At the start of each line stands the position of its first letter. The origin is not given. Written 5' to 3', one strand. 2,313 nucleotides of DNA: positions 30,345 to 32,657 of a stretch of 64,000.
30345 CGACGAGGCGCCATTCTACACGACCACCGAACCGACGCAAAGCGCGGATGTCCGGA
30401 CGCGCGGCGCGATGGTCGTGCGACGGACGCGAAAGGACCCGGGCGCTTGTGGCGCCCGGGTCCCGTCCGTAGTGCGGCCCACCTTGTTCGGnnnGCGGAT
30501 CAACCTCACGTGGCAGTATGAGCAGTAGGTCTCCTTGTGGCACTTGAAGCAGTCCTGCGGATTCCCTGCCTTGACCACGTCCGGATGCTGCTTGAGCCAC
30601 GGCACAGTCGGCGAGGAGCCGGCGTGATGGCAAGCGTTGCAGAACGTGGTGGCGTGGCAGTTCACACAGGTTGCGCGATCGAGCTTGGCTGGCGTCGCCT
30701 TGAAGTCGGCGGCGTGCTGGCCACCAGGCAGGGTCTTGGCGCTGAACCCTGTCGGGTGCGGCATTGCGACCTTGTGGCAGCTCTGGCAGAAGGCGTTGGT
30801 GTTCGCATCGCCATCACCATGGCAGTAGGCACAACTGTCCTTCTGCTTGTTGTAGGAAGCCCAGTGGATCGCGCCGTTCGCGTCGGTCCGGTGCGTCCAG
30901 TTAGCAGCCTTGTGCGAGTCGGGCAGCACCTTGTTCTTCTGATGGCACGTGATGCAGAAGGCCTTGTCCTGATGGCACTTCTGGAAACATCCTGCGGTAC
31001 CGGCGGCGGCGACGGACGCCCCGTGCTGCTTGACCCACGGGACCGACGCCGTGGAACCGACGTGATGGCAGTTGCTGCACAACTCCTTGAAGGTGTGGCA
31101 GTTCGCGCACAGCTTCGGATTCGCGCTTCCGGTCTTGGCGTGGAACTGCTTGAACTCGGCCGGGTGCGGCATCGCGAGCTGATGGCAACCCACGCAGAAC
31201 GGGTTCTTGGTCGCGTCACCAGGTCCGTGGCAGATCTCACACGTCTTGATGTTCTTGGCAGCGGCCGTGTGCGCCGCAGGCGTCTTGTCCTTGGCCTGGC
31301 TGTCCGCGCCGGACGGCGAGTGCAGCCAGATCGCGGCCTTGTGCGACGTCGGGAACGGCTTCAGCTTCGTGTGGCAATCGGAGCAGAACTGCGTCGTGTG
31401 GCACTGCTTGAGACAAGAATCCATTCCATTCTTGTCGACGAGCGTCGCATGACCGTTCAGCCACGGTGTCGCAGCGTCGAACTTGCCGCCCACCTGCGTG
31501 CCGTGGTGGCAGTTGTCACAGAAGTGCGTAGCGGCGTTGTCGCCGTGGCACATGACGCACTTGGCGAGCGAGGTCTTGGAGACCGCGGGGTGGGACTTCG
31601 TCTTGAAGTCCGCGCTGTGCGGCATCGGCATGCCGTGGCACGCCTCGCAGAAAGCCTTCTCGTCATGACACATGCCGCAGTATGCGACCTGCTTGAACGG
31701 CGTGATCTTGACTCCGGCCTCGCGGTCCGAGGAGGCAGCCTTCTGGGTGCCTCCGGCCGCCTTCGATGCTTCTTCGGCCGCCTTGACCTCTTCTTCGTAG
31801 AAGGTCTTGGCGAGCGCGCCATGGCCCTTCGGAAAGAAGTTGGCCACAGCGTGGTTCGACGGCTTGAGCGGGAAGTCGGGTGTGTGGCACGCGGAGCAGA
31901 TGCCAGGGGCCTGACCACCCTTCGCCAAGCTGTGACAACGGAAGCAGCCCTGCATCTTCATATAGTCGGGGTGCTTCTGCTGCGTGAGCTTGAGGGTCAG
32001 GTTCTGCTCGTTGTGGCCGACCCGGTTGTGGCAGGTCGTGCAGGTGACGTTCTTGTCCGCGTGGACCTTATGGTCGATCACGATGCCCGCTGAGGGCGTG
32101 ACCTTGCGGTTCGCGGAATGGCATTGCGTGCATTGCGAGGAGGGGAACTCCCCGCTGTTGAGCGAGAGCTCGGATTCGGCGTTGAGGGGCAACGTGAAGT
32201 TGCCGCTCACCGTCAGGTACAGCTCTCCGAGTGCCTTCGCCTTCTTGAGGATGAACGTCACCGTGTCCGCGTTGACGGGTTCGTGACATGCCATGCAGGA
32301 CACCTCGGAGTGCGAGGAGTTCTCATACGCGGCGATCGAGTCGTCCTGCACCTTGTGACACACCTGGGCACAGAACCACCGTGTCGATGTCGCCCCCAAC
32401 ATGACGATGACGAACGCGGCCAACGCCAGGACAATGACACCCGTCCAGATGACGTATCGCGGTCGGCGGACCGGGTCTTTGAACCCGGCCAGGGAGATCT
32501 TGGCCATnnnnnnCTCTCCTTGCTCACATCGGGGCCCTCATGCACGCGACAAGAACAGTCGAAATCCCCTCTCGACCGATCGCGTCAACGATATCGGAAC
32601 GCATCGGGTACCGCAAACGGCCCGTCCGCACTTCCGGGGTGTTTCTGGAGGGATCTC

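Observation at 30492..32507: Membrane-anchored 24-heme cytochrome built from three tandem hexaheme repeats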

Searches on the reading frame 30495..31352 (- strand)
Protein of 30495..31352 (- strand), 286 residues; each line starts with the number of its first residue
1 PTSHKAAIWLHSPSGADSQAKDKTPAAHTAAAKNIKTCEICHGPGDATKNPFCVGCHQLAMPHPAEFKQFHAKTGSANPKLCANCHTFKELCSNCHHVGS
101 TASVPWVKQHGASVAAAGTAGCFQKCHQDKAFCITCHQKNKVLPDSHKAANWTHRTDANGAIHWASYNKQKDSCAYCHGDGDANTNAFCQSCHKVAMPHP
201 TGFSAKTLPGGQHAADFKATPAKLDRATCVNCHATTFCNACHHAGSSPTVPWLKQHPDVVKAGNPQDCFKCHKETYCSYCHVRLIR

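Call 70: predict_structure(alignment_id=A3)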
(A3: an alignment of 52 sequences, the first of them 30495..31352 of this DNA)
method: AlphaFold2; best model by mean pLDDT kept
length: 286 residues; sequences in the alignment: 52
mean_pLDDT: 85.6   pTM: 0.64
mean pLDDT of the five models: 85.6, 84.3, 82.9, 79.2, 77.8
residues with pLDDT >= 90: 62; 70-90: 211; 50-70: 13; < 50: 0
segments of 3 or more residues with pLDDT < 50: none
pLDDT, mean of each block of 10 residues (from residue 1): 88 74 86 91 90 91 84 84 84 80 85 81 72 86 86 84 90 88 92 89 78 89 89 86 85 91 88 87 80
secondary structure, 60 per line:
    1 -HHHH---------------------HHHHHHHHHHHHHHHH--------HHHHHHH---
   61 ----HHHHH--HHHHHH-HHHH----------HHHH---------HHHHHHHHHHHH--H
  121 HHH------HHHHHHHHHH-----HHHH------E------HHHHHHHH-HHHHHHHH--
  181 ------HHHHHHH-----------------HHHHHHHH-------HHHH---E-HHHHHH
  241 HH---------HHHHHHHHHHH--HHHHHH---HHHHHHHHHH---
elements in order: H2-5 H27-42 H51-57 H65-69 H72-77 H79-82 H93-96 H106-117 H120-123 H130-139 H145-148 H162-169 H171-178 H187-193 H211-218 H226-229 H235-242 H252-262 H265-270 H274-283
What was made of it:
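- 30924..31352 (-): Hexaheme repeat 2 (residues 386-528, hemes 13-18). The AF2 model of residues 386-671 has pLDDT 85.6 and pTM 0.64 (call 70).
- The two-repeat AF2 model is confident (call 70).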

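Call 72: fold_search(model_id=the predicted structure, library=pdb)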
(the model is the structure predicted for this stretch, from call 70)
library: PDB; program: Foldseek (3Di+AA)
matches with E <= 10: 0; with E <= 0.001: 0
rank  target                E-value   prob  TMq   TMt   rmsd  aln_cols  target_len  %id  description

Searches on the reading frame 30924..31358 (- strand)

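Call 73: search_protein_families(library=pfam, proteins=[window:30924-31358:-], max_evalue=0.1)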
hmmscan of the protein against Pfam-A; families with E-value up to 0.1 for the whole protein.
window:30924-31358:- (145 aa): 1 family
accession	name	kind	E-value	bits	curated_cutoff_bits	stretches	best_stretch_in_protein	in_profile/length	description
PF09699.15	Paired_CXXCH_1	-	0.074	13.2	20.6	0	55-90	9-38/41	Doubled CXXCH motif (Paired_CXXCH_1)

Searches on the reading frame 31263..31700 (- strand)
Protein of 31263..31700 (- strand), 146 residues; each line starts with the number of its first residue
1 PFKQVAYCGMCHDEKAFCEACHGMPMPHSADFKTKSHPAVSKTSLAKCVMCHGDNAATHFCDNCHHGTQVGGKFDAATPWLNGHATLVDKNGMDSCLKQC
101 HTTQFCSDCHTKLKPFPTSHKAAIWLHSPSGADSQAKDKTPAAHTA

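Call 37: search_protein_representatives(alignment_id=A2)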
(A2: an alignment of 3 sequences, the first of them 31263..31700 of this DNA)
Query: 3 sequences, 137 profile positions. Proteins with E-value up to 0.001 (for the whole library): 976; up to 1e-10: 276; up to 1e-30: 28. The best 150 are listed.
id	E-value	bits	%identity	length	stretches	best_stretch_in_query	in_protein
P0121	1.4e-88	310.4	-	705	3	3-136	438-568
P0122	4.4e-88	308.8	-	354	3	5-135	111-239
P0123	8.7e-73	259.2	-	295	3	5-135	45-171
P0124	8.4e-55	201.0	-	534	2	2-113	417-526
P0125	1.5e-47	177.5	-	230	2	5-112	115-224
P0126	6.1e-47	175.5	-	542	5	21-109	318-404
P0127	2.4e-46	173.6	-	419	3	48-121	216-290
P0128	1.9e-45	170.6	-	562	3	4-127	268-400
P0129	2.5e-44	167.1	-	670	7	6-127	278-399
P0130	1.2e-43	164.8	-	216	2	2-112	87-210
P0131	1.9e-43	164.2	-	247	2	2-126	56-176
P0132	3.2e-42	160.2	-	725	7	4-127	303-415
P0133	8.1e-42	158.9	-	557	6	6-114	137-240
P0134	3.8e-40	153.5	-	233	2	5-113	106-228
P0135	4.6e-39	150.0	-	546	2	2-113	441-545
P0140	9.2e-37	142.5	-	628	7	3-127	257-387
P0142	5.5e-35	136.8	-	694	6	20-115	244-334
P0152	1.5e-28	115.9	-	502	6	6-130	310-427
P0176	1.3e-22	96.7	-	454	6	4-113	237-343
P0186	1.1e-21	93.7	-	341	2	3-119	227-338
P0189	1.3e-21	93.5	-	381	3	5-116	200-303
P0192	2.5e-21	92.5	-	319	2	5-113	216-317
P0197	1.2e-20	90.4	-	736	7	16-130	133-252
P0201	6.9e-20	87.9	-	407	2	4-111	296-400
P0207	1.5e-19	86.8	-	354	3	3-119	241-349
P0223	1.2e-17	80.6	-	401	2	5-110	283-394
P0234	3.9e-17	79.0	-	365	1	3-111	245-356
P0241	1.1e-16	77.5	-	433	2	7-112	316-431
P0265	1.1e-15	74.3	-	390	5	7-109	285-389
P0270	1.7e-15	73.7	-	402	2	5-112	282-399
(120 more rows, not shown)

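Call 40: list_cluster_members(proteins=[P0124, P0135, P0128, P0201, P0234, P0241, P0270, P0186, P0192, P0129])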
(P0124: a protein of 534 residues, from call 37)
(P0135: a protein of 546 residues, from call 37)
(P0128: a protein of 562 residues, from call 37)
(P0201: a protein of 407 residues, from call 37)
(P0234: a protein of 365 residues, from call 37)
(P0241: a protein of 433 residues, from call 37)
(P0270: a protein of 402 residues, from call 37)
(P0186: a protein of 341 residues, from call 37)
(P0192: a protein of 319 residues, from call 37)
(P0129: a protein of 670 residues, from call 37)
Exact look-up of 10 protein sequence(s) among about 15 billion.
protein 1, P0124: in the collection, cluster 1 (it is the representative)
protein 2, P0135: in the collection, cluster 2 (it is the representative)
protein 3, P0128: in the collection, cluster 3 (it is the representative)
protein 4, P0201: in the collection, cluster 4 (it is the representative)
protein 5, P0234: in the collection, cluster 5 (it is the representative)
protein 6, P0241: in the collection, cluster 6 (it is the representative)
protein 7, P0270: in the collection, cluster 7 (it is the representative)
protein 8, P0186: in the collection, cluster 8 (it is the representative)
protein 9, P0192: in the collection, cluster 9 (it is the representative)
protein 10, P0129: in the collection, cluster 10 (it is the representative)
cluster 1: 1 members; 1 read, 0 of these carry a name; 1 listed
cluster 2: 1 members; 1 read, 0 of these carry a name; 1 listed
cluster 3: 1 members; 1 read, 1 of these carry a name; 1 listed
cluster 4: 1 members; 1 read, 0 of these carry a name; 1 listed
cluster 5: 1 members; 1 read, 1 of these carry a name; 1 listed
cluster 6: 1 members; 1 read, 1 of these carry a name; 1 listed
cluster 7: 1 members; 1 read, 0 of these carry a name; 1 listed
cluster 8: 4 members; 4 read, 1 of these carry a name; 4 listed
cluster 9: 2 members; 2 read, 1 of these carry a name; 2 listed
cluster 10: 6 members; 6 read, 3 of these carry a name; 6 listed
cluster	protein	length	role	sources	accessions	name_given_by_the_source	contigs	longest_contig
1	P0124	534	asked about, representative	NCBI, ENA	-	-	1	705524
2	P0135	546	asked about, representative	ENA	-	-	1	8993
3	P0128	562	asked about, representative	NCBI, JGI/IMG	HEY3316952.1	MAG TPA: cytochrome c3 family protein [Coriobacteriia bacterium] | hypothetical protein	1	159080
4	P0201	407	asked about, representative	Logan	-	-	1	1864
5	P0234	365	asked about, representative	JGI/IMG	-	hypothetical protein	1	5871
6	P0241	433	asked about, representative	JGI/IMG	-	cytochrome c-type protein NapC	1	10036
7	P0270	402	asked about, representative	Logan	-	-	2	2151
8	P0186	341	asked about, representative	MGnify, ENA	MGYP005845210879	CR=1 FL=1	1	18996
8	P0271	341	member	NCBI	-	-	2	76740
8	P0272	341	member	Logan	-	-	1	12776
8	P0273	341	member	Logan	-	-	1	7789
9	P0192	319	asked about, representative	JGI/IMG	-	-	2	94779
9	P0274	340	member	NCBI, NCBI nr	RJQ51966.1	MAG: hypothetical protein C4521_11280 [Actinobacteria bacterium] | MAG: hypothetical protein C4521_11280 [Actinomycetota bacterium]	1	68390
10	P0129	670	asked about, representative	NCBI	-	-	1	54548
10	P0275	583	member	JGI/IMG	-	hypothetical protein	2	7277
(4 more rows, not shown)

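Call 68: list_cluster_members(proteins=[P0176, P0152, P0132, P0142, P0140, P0197, P0189, P0265, P0223, P0207])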
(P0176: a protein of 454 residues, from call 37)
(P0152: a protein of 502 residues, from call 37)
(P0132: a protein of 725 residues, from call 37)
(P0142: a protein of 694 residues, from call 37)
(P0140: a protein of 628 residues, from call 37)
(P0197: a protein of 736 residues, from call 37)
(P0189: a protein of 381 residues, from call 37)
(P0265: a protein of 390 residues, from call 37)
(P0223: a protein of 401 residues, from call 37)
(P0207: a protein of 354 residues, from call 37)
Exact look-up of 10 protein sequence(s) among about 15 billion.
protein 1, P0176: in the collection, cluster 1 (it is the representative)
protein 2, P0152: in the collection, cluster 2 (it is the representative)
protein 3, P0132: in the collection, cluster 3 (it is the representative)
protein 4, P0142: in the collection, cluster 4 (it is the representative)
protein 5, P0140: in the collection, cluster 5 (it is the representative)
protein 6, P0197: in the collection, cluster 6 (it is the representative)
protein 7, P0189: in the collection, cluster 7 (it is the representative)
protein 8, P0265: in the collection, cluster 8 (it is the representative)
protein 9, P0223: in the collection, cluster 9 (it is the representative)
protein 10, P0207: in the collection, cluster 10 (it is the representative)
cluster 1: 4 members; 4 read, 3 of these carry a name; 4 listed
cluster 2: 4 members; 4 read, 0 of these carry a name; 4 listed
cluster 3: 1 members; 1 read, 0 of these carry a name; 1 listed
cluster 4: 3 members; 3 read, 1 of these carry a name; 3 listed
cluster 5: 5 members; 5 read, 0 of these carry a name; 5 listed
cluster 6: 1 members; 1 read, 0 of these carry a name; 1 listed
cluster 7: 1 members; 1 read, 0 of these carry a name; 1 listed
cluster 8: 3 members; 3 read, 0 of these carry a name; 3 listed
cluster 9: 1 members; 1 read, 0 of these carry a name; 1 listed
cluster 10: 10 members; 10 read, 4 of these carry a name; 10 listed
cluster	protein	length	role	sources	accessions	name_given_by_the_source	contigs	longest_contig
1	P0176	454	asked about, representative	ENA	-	-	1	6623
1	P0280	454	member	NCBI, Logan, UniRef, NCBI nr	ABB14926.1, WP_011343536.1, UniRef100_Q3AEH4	NapC/NirT family cytochrome c [Carboxydothermus hydrogenoformans] | Cytochrome c, NapC/NirT family n=1 Tax=Carboxydothermus hydrogenoformans (strain ATCC ...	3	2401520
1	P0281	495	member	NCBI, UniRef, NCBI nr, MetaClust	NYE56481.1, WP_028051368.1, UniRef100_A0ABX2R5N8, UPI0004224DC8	NapC/NirT family cytochrome c [Carboxydothermus ferrireducens] | Nitrate/TMAO reductase-like tetraheme cytochrome c subunit n=1 Tax=Carboxydothermus ... | status=active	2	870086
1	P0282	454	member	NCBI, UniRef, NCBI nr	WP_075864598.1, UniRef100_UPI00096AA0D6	cytochrome c3 family protein [Carboxydothermus islandicus] | cytochrome c3 family protein n=1 Tax=Carboxydothermus islandicus TaxID=661089 ... | NapC/NirT family cytochrome c [Carboxydothermus islandicus]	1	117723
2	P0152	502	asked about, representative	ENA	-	-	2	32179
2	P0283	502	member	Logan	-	-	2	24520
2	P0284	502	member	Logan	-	-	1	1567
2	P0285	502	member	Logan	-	-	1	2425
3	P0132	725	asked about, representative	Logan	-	-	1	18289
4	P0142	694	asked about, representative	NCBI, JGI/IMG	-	-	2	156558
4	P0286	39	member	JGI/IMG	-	hypothetical protein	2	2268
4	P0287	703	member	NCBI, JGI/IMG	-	-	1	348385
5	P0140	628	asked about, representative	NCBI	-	-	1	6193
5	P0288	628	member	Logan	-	-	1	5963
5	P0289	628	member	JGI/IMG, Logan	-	-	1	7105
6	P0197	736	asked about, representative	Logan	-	-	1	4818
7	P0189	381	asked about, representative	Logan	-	-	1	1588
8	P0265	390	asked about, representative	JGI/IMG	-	-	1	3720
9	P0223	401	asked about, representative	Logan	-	-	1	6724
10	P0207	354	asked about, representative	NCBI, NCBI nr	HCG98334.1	MAG TPA: hypothetical protein DE036_00545 [Actinobacteria bacterium] | hypothetical protein [Actinomycetota bacterium]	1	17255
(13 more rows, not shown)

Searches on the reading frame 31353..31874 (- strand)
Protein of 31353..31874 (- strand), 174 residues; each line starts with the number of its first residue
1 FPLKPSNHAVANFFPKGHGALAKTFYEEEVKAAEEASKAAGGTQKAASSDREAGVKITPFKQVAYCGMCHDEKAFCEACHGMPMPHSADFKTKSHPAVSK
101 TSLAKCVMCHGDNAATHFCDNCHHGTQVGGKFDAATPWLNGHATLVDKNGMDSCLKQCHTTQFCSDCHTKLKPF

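Call 73: search_protein_families(library=pfam, proteins=[window:31353-31874:-], max_evalue=0.1)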
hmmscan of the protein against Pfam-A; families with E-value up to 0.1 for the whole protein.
window:31353-31874:- (174 aa): 2 families
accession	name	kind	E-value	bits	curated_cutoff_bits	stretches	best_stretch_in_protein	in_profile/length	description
PF02085.21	Cytochrom_CIII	-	0.011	16.5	22.9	1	118-172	32-86/101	Class III cytochrome C family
PF14522.11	Cytochrome_C7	-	0.049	13.9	24.8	0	50-80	43-66/67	Cytochrome c7 and related cytochrome c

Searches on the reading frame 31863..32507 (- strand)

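Call 73: search_protein_families(library=pfam, proteins=[window:31863-32507:-], max_evalue=0.1)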
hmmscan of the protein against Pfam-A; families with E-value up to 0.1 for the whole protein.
window:31863-32507:- (215 aa): 8 families
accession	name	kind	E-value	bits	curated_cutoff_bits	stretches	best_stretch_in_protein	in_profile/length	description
PF03264.19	Cytochrom_NNT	-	9.2e-14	52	24.1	1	24-167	17-171/174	NapC/NirT cytochrome c family, N-terminal region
PF14522.11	Cytochrome_C7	-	4e-11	43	24.8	2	143-209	2-67/67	Cytochrome c7 and related cytochrome c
PF14537.11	Cytochrom_c3_2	-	1.7e-06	28.9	25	1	124-209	7-79/79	Cytochrome c3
PF02085.21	Cytochrom_CIII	-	1.1e-05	26.1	22.9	0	46-81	49-88/101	Class III cytochrome C family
PF09699.15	Paired_CXXCH_1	-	3.6e-05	23.8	20.6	1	149-193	4-37/41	Doubled CXXCH motif (Paired_CXXCH_1)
PF13447.11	Multi-haem_cyto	-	0.031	14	21.9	0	125-209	87-174/269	Seven times multi-haem cytochrome CxxCH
PF13435.11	Cytochrome_C554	-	0.055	14.9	20.8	1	71-160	2-83/84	Cytochrome c554 and c-prime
PF22678.1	Cytochrom_c_NrfB-like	-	0.08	13.9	27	0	123-175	33-78/89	Cytochrome c-type protein NrfB-like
